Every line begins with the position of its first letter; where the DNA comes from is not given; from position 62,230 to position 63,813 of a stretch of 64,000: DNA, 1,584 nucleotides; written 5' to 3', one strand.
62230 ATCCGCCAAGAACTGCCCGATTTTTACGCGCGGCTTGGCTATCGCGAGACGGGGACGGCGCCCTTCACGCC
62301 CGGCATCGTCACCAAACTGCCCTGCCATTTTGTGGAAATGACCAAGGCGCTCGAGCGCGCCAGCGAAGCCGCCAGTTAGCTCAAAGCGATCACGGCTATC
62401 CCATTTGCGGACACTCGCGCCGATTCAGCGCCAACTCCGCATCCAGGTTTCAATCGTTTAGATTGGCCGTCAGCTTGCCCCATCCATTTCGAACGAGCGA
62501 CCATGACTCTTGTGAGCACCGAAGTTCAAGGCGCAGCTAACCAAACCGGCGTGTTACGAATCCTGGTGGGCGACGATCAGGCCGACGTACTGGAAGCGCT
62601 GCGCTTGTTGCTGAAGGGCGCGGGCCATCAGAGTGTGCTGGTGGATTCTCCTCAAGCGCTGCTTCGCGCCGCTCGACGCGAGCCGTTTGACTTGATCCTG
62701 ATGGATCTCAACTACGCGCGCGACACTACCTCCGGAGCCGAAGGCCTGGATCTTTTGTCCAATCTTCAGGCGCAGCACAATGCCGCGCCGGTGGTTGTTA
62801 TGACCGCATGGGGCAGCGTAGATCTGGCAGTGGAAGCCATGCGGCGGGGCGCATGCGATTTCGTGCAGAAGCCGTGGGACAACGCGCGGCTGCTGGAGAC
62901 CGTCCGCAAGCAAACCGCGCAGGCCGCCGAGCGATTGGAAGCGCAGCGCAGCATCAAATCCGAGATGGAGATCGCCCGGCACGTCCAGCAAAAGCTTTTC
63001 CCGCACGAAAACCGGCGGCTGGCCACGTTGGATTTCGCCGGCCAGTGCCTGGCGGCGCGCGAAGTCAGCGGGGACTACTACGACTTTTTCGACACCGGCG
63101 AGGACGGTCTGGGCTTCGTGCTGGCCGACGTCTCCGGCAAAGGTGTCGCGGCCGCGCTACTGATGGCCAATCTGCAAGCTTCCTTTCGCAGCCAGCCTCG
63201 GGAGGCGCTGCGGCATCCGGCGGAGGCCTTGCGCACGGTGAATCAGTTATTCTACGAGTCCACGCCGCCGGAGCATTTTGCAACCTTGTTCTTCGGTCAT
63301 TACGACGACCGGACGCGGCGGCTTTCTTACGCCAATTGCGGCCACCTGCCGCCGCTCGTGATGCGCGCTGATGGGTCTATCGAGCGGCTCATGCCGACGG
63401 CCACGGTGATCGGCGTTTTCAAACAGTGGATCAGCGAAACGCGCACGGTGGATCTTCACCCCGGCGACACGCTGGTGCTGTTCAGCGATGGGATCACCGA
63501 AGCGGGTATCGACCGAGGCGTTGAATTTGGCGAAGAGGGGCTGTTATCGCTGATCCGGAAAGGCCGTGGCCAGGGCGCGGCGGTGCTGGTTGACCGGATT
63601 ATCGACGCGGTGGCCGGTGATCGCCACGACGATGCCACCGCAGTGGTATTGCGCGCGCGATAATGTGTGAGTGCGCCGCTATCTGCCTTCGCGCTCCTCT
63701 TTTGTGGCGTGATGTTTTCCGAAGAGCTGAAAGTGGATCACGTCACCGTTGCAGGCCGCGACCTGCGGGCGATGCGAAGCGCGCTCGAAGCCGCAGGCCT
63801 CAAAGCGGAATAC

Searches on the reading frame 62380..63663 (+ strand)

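Call 70: search_protein_families(library=pfam, proteins=[window:62380-63663:+], max_evalue=0.0001)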
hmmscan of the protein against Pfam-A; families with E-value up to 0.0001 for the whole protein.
window:62380-63663:+ (427 aa): 2 families
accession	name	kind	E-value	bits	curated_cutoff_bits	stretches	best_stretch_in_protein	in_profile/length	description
PF07228.17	SpoIIE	-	2.4e-49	168.3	25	1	241-426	2-191/192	Stage II sporulation protein E (SpoIIE)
PF00072.30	Response_reg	-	8.3e-20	71.5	30.2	1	61-175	1-110/111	Response regulator receiver domain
